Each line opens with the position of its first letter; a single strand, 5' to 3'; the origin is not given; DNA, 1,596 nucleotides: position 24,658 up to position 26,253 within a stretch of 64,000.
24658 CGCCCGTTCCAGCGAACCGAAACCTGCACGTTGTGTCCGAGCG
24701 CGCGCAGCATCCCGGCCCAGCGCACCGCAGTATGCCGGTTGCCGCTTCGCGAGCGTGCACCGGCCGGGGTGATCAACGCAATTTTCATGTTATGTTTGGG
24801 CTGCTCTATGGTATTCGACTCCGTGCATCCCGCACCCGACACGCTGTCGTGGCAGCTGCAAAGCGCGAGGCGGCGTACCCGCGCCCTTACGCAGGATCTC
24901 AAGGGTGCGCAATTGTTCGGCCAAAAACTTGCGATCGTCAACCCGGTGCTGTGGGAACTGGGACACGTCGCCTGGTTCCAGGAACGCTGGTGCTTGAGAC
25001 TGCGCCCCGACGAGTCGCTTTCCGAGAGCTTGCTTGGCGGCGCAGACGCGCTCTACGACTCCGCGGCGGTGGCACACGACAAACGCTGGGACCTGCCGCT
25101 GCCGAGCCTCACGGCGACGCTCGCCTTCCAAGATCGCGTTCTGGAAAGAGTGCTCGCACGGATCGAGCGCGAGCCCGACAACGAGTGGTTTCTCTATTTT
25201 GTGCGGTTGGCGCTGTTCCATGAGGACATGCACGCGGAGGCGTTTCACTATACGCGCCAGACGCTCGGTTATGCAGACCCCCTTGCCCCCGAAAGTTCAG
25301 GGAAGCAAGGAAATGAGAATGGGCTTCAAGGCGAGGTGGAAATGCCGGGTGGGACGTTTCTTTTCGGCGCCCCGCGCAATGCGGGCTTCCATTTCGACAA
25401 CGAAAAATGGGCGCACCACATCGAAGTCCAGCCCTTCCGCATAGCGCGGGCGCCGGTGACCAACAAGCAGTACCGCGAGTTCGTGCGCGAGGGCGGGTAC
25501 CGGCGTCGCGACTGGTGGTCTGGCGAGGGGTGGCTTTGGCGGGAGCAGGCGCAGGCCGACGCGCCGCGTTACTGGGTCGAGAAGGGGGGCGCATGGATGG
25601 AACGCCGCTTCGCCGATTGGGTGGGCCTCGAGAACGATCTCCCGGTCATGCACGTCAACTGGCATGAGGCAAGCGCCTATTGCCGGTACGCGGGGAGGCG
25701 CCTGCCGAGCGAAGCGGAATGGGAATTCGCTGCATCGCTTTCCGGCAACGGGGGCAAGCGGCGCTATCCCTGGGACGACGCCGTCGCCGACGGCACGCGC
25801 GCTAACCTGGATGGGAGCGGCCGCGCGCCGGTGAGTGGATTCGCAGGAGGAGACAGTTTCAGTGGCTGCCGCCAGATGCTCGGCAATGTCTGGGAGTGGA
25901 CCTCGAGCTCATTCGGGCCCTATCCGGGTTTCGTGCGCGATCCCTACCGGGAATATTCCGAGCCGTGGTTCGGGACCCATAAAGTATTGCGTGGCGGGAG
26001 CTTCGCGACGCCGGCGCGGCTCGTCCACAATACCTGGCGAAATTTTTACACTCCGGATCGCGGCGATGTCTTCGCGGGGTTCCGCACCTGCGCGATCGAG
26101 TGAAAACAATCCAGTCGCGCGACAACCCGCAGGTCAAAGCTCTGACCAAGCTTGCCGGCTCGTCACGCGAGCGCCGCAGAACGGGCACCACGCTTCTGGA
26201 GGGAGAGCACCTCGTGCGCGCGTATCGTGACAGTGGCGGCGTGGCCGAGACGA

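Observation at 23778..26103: Divergent SenB-like glycosyltransferase and SenA/EgtB-like enzyme pair with no selD or egtD partner in view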

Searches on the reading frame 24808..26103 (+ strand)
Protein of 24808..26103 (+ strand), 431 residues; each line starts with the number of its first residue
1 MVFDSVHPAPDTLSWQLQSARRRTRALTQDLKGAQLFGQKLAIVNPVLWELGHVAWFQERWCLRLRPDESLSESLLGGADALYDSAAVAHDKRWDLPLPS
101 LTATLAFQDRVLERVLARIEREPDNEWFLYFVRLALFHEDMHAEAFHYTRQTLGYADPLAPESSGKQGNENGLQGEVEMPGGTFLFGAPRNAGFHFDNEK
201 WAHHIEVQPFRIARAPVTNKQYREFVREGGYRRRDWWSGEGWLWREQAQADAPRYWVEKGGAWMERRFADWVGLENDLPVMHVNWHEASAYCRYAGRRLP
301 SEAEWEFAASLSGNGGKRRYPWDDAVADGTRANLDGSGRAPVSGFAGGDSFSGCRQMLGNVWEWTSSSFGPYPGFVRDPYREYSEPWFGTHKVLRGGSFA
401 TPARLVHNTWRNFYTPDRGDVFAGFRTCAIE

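Call 3: search_protein_families(library=ncbifam, proteins=[window:24808-26103:+], max_evalue=0.001)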
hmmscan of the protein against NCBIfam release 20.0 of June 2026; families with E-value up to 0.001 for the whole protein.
window:24808-26103:+ (431 aa): 7 families
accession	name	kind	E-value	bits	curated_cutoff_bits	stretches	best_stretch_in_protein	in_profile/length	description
NF041186.1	SenA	equivalog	3.1e-153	510.7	420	1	9-429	4-382/382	selenoneine synthase SenA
TIGR03440.2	egtB_TIGR03440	equivalog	1e-100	337.8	360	1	16-427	4-412/413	ergothioneine biosynthesis protein EgtB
TIGR04344.1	ovoA_Nterm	equivalog_domain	2.7e-43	148.5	400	1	172-427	186-443/444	5-histidylcysteine sulfoxide synthase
TIGR04373.1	egtB_X_signatur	signature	6.6e-30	103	71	1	380-429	1-50/50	EgtB-related enzyme signature domain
TIGR03525.2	GldK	equivalog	2.7e-18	66.5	350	1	279-428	221-404/408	T9SS ring complex lipoprotein PorK/GldK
NF051459.1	pyoverdine_PvdO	equivalog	1.9e-07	30.4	500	1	177-427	37-276/280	dihydropyoverdine dehydrogenase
TIGR03524.1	GldJ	equivalog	0.00017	20.4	458.2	0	298-324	265-298/559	gliding motility lipoprotein GldJ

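Call 4: search_protein_families(library=pfam, proteins=[window:24808-26103:+], max_evalue=0.001)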
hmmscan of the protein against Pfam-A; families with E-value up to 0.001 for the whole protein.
window:24808-26103:+ (431 aa): 2 families
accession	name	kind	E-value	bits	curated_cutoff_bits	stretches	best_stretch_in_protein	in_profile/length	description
PF03781.23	FGE-sulfatase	-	5.3e-52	177.4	23.3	1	174-427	3-253/255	Sulfatase-modifying factor enzyme 1-like domain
PF12867.12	DinB_2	-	1.8e-11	45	24.8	1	16-127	1-95/128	DinB superfamily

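Call 6: find_encoding_contigs(protein=window:24808-26103:+, flank=10000, max_places=6)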
Protein window:24808-26103:+ (431 aa): no gene with exactly this product is on record in the collection.

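Call 10: search_solved_structures(query=window:24808-26103:+, show_alignments=2)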
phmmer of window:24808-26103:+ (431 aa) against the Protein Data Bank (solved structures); distinct sequences matched with E-value up to 0.001: 31.
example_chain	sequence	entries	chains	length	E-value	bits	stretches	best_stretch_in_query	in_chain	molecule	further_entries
8ux5_A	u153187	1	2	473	2.3e-89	303.6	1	14-430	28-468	Selenoxide synthase OvsA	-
8u41_A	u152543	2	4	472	1.7e-86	294.2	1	14-430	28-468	Selenoxide synthase OvsA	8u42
8ryz_A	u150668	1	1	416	4.6e-80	273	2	12-309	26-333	selenoneine synthase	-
8k5i_A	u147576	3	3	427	5e-80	272.8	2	12-309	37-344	selenoneine synthase SenA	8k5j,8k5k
4x8b_A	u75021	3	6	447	5.7e-73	249.6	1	12-427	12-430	Sulfoxide synthase EgtB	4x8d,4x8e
8qf6_A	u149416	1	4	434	5.9e-40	140.7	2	11-310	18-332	Ergothioneine biosynthesis protein EgtB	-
6qki_A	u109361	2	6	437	6.1e-40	140.7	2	11-310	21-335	Uncharacterized protein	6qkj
6o6l_A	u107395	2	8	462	6.2e-40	140.7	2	11-310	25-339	EgtB (Cabther)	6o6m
8vih_A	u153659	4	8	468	2.6e-32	115.5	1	162-427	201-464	Sulfoxide synthase EgtB-IV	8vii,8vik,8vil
8khq_A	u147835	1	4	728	1.5e-29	106.4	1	99-404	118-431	5-histidylcysteine sulfoxide synthase/putative 4-mercaptohistidine N1-methyltranferase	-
8vig_A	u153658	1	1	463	1.5e-28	103.1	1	43-427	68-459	Sulfoxide synthase EgtB-IV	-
6muj_A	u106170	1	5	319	1.1e-24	90.3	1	157-426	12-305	Formylglycine-generating enzyme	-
2q17_A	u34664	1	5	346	1.5e-24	90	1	157-426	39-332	formylglycine generating enzyme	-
1y4j_A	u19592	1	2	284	5e-21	78.3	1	177-426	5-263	Sulfatase modifying factor 2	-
6s07_A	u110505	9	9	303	3.8e-20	75.4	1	173-428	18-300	Formylglycine-generating enzyme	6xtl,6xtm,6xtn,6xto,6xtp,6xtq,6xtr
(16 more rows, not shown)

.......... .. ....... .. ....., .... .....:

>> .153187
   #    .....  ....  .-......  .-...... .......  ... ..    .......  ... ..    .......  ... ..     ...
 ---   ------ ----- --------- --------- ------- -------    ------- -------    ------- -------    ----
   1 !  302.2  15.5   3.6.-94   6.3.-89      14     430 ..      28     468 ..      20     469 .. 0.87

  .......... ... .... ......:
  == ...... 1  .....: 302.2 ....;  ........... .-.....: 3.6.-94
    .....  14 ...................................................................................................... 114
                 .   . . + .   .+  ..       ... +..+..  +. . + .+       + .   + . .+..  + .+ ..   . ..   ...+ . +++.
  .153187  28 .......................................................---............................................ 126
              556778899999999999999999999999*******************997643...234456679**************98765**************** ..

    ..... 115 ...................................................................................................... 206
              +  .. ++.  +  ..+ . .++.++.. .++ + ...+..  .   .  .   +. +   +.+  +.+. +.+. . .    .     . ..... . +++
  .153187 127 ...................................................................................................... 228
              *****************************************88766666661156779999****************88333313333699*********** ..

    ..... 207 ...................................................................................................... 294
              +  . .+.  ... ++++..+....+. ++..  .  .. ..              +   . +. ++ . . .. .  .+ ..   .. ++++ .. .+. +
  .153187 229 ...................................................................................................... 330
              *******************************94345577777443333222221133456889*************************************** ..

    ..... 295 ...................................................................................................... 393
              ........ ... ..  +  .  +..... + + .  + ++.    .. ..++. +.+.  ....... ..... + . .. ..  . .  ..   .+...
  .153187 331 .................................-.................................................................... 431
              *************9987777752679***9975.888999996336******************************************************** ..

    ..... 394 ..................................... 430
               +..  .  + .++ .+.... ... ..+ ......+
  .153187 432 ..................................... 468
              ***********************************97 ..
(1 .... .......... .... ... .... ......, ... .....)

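Call 17: find_related_loci(query=window:24808-26103:+, collection=genome_contigs, flank=10000)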
Query window:24808-26103:+ (431 aa) in genome_contigs; peptide patterns used: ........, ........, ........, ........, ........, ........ (x = any residue, [..] = any of these).
600 stretches matched a pattern (row limit reached: there are more); 507 encode a relative of the query (tblastn E <= 1e-3); the best 80 are kept; 80 distinct loci.
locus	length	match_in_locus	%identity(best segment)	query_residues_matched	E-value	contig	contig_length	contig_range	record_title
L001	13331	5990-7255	75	6-431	0e+0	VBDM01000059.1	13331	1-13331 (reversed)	MAG: Betaproteobacteria bacterium isolate BP_43 14_1009_16_40cm_scaffold_43162, whole genome shotgun sequence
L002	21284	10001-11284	56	7-429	4e-153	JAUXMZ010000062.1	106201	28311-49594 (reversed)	MAG: Burkholderiales bacterium isolate C1_concoct.bin.24 C1_k141_139847, whole genome shotgun sequence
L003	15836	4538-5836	55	5-430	2e-146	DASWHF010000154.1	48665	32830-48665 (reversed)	MAG TPA_asm: Acidiferrobacterales bacterium isolate SMAG_U2835 k141_305609, whole genome shotgun sequence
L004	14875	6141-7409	58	4-428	1e-144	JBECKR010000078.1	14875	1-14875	MAG: Acidobacteriota bacterium isolate ETDI10 k127_1262722, whole genome shotgun sequence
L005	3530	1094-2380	53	5-431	2e-147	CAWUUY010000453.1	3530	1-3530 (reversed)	MAG: uncultured Burkholderiales bacterium isolate HER22_SIP_1000_bin_49 genome assembly, contig: HER22_SP_1000_bin_49-re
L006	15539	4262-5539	53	8-431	8e-136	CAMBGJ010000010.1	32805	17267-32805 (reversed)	MAG: Bordetella parapertussis isolate TH-11nov19-54 genome assembly, contig: TH-11nov19-C3113, whole genome shotgun sequ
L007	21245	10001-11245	55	9-428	6e-132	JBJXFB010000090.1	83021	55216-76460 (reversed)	MAG: Planctomycetota bacterium isolate F1F2.bin.70 k127_440461, whole genome shotgun sequence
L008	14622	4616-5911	48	8-430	2e-131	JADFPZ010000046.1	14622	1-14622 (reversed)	MAG: Candidatus Zixiibacteriota bacterium isolate B77T1B8 B77T1B8_NODE7484, whole genome shotgun sequence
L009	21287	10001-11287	50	8-429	2e-128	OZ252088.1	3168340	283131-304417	MAG: Dehalococcoidia bacterium isolate 7426c3d5-a751-4d37-bde8-e0e91f06c8c3 genome assembly, chromosome: 1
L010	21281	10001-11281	51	11-428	2e-125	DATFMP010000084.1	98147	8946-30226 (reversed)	MAG TPA_asm: bacterium isolate SMAG_U9228 k141_449902, whole genome shotgun sequence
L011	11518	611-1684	51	5-429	5e-125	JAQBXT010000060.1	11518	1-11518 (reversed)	MAG: Proteobacteria bacterium isolate casp150-mb.292 NODE_14355_length_11518_cov_0.174183, whole genome shotgun sequence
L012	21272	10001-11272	49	16-430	4e-121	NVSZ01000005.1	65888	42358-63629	MAG: Rhodospirillaceae bacterium isolate NORP128 Contig_source1383C_1102, whole genome shotgun sequence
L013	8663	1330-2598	46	12-429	5e-121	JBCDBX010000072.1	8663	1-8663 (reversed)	MAG: Pseudomonadota bacterium isolate P01_F01_bin.93 k141_850278_length_8663_cov_24.6071, whole genome shotgun sequence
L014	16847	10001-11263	47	10-430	7e-118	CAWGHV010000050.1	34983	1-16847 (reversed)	MAG: uncultured beta proteobacterium isolate MFD02832.bin.2.84 genome assembly, contig: contig_52038, whole genome shotg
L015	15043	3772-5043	44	1-430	4e-110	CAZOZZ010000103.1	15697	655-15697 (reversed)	MAG TPA_asm: uncultured Solibacteraceae bacterium isolate SRP308112_co1_433 genome assembly, contig: NODE_6408_length_15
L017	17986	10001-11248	44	14-429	1e-101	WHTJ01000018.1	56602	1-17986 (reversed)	MAG: Propionibacteriales bacterium isolate Dino_bin33 NODE_561_length_56602_cov_15.9235, whole genome shotgun sequence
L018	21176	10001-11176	45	10-430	8e-97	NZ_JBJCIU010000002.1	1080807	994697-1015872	Massilia sp. TN1-12 TN-12_2, whole genome shotgun sequence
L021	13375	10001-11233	37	7-430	8e-73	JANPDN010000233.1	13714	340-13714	MAG: Rubrivivax sp. isolate VAR_78_metabat_367 VAR_78_k141_106493, whole genome shotgun sequence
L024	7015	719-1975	33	1-429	2e-60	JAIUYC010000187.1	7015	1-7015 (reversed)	MAG: Coleofasciculus sp. S288 contig-91_7406, whole genome shotgun sequence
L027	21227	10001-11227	32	16-426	5e-52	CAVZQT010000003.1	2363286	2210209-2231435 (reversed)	MAG: uncultured Alphaproteobacteria bacterium isolate MFD05705.bin.1.25 genome assembly, contig: contig_1722, whole geno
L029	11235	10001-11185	43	7-429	2e-93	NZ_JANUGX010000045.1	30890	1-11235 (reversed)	Massilia norwichensis strain LMG 28164 45, whole genome shotgun sequence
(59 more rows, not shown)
